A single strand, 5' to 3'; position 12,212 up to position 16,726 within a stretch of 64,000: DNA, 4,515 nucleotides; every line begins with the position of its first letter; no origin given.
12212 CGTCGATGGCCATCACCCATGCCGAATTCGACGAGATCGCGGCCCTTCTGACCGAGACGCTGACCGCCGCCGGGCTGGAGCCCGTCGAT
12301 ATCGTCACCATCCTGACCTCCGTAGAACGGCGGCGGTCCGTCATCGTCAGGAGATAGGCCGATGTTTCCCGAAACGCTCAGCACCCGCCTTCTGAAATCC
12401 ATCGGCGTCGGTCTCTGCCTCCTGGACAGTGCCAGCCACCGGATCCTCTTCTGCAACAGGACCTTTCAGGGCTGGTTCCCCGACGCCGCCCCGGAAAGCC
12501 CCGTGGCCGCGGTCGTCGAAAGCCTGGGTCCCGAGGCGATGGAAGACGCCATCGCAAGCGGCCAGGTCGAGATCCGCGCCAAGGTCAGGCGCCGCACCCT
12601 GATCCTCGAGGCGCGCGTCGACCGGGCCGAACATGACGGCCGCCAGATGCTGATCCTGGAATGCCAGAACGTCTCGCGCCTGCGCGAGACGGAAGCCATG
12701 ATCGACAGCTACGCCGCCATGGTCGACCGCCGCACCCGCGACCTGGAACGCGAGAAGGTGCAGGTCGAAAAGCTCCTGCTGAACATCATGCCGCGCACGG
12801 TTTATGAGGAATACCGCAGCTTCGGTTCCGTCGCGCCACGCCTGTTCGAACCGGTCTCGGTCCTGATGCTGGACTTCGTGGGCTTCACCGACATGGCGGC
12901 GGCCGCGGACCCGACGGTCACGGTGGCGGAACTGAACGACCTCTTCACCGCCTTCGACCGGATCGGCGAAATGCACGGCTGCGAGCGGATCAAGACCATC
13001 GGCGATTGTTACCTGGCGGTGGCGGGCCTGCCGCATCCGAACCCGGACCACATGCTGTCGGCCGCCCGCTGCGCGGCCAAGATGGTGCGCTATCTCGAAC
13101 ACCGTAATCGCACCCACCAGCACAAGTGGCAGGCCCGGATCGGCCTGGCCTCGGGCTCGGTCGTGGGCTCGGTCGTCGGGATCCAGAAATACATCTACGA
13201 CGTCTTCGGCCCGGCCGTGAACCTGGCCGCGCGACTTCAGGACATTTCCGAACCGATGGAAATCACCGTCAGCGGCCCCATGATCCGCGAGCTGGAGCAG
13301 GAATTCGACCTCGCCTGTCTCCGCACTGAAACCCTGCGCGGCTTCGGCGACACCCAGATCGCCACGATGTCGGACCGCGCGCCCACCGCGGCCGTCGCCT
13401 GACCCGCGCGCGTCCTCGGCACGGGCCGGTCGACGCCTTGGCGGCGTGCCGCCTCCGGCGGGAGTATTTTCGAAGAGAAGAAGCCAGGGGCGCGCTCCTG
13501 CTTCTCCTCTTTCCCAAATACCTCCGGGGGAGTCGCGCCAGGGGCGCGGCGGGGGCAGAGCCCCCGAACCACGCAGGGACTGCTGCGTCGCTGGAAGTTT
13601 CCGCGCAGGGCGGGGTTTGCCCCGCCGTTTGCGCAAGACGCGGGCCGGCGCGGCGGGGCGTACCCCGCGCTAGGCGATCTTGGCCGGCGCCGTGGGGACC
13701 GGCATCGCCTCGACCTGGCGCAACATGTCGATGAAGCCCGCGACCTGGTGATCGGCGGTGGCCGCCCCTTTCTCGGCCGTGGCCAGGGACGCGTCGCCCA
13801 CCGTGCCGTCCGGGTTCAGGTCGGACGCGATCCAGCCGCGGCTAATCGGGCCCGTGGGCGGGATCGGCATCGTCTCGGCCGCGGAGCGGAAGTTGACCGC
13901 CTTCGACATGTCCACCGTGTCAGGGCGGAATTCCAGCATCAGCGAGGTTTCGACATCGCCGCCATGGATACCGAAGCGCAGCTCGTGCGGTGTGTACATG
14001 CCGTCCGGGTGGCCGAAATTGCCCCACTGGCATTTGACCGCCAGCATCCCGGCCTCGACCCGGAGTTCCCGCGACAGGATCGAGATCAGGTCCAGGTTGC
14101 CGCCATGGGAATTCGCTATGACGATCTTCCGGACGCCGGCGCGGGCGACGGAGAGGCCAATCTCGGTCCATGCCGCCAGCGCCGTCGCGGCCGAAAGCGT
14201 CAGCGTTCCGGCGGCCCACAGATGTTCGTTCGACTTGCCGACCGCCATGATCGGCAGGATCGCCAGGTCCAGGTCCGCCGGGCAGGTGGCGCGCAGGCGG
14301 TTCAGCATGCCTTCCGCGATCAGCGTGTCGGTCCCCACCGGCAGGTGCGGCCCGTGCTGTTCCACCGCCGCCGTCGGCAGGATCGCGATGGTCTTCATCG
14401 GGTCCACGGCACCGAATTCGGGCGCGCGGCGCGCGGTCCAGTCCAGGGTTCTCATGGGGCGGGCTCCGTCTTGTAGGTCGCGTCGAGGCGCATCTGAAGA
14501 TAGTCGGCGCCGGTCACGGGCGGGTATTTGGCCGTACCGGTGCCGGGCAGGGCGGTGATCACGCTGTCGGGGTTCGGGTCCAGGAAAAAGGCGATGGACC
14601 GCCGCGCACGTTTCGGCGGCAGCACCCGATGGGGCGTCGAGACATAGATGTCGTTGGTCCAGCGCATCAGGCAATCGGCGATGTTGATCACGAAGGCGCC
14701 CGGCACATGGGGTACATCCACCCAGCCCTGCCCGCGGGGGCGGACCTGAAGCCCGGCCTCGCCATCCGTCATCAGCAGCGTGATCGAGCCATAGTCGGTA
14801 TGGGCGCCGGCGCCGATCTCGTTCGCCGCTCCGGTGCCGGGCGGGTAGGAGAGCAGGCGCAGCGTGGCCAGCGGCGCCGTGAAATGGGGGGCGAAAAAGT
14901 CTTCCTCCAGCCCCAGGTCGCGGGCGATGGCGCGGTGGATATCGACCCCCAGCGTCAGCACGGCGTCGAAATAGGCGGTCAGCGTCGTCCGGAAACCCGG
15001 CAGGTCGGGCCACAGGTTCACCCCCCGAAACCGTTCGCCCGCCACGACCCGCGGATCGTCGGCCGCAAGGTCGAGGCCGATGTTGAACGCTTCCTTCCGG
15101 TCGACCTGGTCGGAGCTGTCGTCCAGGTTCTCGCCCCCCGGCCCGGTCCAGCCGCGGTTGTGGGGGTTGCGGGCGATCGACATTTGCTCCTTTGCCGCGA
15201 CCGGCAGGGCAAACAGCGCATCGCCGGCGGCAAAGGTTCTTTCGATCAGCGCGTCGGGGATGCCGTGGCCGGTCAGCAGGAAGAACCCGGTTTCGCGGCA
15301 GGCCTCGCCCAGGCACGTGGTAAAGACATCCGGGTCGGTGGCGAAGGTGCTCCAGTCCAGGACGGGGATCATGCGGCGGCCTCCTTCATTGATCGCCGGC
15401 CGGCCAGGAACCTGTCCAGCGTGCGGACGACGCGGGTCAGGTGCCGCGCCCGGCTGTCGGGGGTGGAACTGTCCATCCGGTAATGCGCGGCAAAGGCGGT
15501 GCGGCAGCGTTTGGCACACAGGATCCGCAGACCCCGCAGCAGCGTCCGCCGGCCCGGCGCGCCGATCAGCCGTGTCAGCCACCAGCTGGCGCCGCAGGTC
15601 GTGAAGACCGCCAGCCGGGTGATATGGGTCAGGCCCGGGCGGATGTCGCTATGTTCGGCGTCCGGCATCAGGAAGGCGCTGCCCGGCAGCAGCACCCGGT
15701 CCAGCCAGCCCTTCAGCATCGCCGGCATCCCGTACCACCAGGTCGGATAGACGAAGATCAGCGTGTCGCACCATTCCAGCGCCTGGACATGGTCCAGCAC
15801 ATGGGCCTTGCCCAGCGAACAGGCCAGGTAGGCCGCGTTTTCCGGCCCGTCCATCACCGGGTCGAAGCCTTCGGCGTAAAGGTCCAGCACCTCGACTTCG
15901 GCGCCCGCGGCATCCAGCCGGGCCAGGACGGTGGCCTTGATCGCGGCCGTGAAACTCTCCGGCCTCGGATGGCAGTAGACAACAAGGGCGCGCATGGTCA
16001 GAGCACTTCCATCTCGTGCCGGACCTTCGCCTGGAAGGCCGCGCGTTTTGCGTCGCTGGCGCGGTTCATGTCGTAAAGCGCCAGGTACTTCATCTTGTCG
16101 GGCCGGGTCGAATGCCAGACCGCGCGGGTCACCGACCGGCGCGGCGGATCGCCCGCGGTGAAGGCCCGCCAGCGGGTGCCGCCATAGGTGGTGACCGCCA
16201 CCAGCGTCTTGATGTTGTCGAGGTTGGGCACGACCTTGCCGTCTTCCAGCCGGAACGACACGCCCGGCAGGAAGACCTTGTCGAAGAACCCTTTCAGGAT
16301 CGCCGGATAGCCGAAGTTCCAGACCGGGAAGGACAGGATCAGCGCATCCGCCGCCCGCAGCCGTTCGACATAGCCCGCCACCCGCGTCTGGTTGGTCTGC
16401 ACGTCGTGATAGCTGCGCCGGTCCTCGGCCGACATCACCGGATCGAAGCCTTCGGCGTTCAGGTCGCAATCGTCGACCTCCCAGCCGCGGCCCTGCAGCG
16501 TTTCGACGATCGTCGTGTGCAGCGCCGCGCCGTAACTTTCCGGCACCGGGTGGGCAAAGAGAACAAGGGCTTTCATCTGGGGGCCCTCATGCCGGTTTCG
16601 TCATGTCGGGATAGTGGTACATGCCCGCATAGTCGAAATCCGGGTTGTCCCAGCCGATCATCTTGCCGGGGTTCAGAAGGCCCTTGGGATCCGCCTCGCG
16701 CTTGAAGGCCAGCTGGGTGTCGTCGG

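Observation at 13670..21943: Nine-gene overlapping catabolic/salvage operon for an unidentified N-containing compound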

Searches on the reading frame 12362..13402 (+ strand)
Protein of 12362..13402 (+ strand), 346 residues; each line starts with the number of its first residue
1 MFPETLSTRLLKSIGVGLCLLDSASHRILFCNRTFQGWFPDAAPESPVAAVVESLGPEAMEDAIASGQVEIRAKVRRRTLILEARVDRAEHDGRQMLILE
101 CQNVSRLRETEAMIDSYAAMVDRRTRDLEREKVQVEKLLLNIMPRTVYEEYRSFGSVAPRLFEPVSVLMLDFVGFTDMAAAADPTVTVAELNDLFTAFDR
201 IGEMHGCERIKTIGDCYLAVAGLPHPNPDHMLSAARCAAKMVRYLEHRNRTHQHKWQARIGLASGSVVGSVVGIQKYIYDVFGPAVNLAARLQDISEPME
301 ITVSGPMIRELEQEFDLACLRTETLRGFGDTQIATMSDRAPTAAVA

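Call 38: search_protein_families(library=pfam, proteins=[window:12362-13402:+], max_evalue=0.00001)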
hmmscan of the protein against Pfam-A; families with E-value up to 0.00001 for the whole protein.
window:12362-13402:+ (346 aa): 1 family
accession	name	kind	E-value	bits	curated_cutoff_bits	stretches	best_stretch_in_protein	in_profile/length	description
PF00211.25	Guanylate_cyc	-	3.1e-39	134.9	21.9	1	161-328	5-173/183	Adenylate and Guanylate cyclase catalytic domain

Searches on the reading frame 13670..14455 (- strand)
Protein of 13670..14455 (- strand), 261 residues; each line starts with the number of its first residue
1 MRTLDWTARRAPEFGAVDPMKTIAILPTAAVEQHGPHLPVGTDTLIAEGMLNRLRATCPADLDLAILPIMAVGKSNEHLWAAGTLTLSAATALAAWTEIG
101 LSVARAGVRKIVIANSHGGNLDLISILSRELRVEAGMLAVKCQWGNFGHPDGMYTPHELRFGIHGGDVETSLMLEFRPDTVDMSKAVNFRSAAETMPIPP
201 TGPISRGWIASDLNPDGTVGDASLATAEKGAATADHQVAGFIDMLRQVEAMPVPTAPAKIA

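Call 5: search_protein_families(library=pfam, proteins=[window:13670-14455:-])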
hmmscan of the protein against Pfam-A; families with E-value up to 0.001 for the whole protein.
window:13670-14455:- (261 aa): 1 family
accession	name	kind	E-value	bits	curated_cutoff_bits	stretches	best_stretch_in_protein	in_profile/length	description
PF02633.19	Creatininase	-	4.4e-67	226.4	31.3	1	11-244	5-237/238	Creatinine amidohydrolase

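Call 6: search_protein_families(library=ncbifam, proteins=[window:13670-14455:-])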
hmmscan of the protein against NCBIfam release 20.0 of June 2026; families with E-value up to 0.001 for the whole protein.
window:13670-14455:- (261 aa): 4 families
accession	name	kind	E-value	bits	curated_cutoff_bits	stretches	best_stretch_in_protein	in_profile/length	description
TIGR03964.1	mycofact_creat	equivalog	5.9e-29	101.3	172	1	20-249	12-221/228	mycofactocin biosynthesis peptidyl-dipeptidase MftE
TIGR04448.1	creatininase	equivalog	1.9e-22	80.2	235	1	22-246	15-243/246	creatininase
NF041098.2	diketo_inos_hlase_IolN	equivalog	1.4e-10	40.7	245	1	22-247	25-264/307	3-dehydro-scyllo-inosose hydrolase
NF033501.0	ArfB_arch_rifla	equivalog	0.00024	21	180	0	30-128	25-117/219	2-amino-5-formylamino-6-ribosylaminopyrimidin-4(3H)-one 5'-monophosphate deformylase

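Call 17: search_solved_structures(query=window:13670-14455:-, max_evalue=0.001)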
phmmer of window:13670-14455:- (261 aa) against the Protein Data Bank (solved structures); distinct sequences matched with E-value up to 0.001: 8.
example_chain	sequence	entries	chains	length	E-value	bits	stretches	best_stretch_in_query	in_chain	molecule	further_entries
3a6e_A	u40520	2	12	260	1.9e-14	57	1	22-247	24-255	Creatinine amidohydrolase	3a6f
1q3k_A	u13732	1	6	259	6.6e-14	55.2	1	22-247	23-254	creatininase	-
3a6j_A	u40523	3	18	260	8.1e-14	54.9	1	22-247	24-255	Creatinine amidohydrolase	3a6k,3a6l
1j2t_A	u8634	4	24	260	8.1e-14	54.9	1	22-247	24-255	creatinine amidohydrolase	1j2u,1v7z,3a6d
3a6h_A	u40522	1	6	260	2.3e-13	53.4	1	22-247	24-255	Creatinine amidohydrolase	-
3a6g_A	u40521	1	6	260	4e-13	52.6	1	22-247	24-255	Creatinine amidohydrolase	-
3lub_A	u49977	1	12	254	4e-11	46.1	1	17-233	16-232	Putative creatinine amidohydrolase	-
3no4_A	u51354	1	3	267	9.9e-09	38.3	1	24-232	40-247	creatinine amidohydrolase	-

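Call 77: search_solved_structures(query=window:13670-14455:-, max_evalue=1e-13, show_alignments=1)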
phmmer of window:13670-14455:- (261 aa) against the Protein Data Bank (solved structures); distinct sequences matched with E-value up to 1e-13: 4.
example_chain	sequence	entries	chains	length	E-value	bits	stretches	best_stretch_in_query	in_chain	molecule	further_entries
3a6e_A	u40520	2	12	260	1.9e-14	57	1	22-247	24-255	Creatinine amidohydrolase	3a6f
1q3k_A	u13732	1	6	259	6.6e-14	55.2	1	22-247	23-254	creatininase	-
3a6j_A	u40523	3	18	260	8.1e-14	54.9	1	22-247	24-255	Creatinine amidohydrolase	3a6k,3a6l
1j2t_A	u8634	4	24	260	8.1e-14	54.9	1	22-247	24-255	creatinine amidohydrolase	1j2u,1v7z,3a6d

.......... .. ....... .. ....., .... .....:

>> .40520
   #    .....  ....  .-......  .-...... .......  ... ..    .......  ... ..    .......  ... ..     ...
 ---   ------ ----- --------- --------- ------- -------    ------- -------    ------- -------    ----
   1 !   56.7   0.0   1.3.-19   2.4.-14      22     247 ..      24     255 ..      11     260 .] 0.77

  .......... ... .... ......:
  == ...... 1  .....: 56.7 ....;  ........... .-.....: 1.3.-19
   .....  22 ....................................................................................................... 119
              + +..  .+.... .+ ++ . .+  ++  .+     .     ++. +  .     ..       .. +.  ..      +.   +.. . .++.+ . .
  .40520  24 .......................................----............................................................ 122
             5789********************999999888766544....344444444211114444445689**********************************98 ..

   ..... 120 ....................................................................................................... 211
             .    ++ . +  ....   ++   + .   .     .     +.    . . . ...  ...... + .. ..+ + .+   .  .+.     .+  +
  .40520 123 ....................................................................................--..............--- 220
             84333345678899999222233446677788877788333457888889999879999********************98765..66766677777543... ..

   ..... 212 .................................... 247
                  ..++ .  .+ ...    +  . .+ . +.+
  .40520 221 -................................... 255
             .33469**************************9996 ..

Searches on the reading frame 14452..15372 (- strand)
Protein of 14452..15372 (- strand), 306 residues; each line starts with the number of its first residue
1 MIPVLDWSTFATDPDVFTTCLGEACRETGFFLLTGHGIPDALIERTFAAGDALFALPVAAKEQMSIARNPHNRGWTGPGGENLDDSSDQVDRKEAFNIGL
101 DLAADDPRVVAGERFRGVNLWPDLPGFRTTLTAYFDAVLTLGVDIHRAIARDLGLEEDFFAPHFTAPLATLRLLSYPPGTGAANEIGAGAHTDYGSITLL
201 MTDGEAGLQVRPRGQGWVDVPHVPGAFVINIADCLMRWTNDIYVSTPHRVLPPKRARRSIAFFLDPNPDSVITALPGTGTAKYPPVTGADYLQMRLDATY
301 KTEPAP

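Call 5: search_protein_families(library=pfam, proteins=[window:14452-15372:-])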
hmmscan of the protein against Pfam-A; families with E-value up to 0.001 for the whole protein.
window:14452-15372:- (306 aa): 2 families
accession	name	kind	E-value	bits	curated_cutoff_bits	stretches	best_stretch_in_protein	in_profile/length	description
PF14226.12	DIOX_N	-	5.6e-28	98.4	27.3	1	2-123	1-116/117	non-haem dioxygenase in morphine synthesis N-terminal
PF03171.26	2OG-FeII_Oxy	-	3.9e-23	82.1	23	1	171-266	5-101/101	2OG-Fe(II) oxygenase superfamily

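Call 6: search_protein_families(library=ncbifam, proteins=[window:14452-15372:-])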
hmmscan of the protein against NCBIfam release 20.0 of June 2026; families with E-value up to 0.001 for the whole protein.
window:14452-15372:- (306 aa): 0 families

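Call 16: search_solved_structures(query=window:14452-15372:-, max_evalue=1e-10)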
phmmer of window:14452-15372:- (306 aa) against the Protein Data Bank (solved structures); distinct sequences matched with E-value up to 1e-10: 65 (the best 60 are shown).
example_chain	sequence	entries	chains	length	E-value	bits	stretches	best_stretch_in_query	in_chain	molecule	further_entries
9ovh_A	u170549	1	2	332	1.4e-59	205.5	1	2-280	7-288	2-oxoglutarate-dependent ethylene/succinate-forming enzyme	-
6jyv_A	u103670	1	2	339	3.4e-51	178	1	3-277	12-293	Probable iron/ascorbate oxidoreductase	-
5c3p_A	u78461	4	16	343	1.9e-38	136.1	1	2-301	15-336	Thymine dioxygenase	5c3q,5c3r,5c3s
3oox_A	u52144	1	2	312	3.4e-37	132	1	5-296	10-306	putative 2OG-Fe(II) oxygenase family protein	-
9ig3_A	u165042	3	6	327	1.7e-36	129.7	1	22-256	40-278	2-oxoglutarate-dependent dioxygenase traH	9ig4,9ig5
9l50_A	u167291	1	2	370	6.1e-35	124.6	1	11-281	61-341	ring expansion oxygenase SpoC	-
9l51_A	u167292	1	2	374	6.3e-35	124.5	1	11-281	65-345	ring expansion oxygenase SpoC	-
9l52_A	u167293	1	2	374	3.9e-34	121.9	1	11-281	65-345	ring expansion oxygenase SpoC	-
6xjj_A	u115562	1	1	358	4.9e-33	118.3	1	21-280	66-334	2-oxoglutarate-dependent dioxygenase tropC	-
5c3o_A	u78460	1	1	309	3.2e-32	115.7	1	2-270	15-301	Thymine dioxygenase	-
6lsv_A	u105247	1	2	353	1.9e-26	96.6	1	11-289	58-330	Probable 2-oxoglutarate-dependent dioxygenase At5g05600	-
9vgi_A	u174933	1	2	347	9.1e-26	94.4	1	2-294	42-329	O-demethylase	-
4xae_A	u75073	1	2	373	5.6e-23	85.3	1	173-278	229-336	Feruloyl CoA ortho-hydroxylase 1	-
9gi5_A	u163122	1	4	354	4e-22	82.5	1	2-273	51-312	Os06g0176700 protein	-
8etn_A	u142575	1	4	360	1.2e-21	80.9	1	16-273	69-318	Tri-Ketone Dioxygenase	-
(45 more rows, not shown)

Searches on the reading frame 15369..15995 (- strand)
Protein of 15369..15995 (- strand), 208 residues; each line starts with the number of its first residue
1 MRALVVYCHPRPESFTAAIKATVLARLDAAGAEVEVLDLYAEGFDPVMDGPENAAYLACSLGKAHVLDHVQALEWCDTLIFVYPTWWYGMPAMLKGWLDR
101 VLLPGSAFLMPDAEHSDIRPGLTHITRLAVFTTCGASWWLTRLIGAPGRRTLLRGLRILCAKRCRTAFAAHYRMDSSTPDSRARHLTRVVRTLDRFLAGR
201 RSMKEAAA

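Call 5: search_protein_families(library=pfam, proteins=[window:15369-15995:-])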
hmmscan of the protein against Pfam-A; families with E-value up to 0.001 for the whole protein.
window:15369-15995:- (208 aa): 2 families
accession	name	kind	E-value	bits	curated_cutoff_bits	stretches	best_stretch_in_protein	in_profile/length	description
PF02525.22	Flavodoxin_2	-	6.7e-33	114.5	27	1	1-137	1-137/198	Flavodoxin-like fold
PF03358.20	FMN_red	-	6.5e-14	52.2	24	1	1-101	1-96/152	NADPH-dependent FMN reductase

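Call 6: search_protein_families(library=ncbifam, proteins=[window:15369-15995:-])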
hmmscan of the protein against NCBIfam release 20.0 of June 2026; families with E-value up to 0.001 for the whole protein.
window:15369-15995:- (208 aa): 4 families
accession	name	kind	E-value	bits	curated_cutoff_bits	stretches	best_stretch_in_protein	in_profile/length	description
NF007280.0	PRK09739.1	equivalog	2.6e-26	92.5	162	1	1-107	4-111/199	NAD(P)H oxidoreductase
NF002044.1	PRK00871.1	equivalog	7.6e-12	44.9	210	1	70-108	49-87/170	glutathione-regulated potassium-efflux system oxidoreductase KefF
NF003430.0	PRK04930.1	equivalog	9.3e-09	34.9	240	1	2-108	7-94/184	glutathione-regulated potassium-efflux system ancillary protein KefG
NF005389.0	PRK06934.1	equivalog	7.4e-05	22.1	172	1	62-115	116-168/221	flavodoxin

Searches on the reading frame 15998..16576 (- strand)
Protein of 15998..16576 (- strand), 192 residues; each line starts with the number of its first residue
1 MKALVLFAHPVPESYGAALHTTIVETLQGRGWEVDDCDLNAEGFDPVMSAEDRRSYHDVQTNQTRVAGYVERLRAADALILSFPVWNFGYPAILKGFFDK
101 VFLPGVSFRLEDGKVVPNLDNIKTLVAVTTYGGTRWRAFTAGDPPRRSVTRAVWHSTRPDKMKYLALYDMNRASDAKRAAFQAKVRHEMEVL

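Call 5: search_protein_families(library=pfam, proteins=[window:15998-16576:-])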
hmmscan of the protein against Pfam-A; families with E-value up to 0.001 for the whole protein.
window:15998-16576:- (192 aa): 2 families
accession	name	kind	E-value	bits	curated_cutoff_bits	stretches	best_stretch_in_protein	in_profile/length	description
PF02525.22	Flavodoxin_2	-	7.4e-30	104.6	27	1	1-174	1-182/198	Flavodoxin-like fold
PF03358.20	FMN_red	-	1.1e-13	51.4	24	1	1-116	1-109/152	NADPH-dependent FMN reductase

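Call 6: search_protein_families(library=ncbifam, proteins=[window:15998-16576:-])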
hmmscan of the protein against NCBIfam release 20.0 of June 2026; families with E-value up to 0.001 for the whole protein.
window:15998-16576:- (192 aa): 5 families
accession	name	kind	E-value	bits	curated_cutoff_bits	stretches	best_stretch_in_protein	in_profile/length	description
NF007280.0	PRK09739.1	equivalog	1.4e-21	77.1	162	1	2-108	5-112/199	NAD(P)H oxidoreductase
NF002370.0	PRK01355.1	subfamily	3.3e-09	36.5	143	1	2-137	3-142/199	FMN-dependent NADH-azoreductase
NF002044.1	PRK00871.1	equivalog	8.9e-09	34.9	210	1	70-187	49-163/170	glutathione-regulated potassium-efflux system oxidoreductase KefF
NF010075.0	PRK13556.1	subfamily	1.3e-06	28.5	188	1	62-120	76-134/208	FMN-dependent NADH-azoreductase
TIGR03567.1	FMN_reduc_SsuE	equivalog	0.00099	19.1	164.05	0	9-104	8-92/171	NADPH-dependent FMN reductase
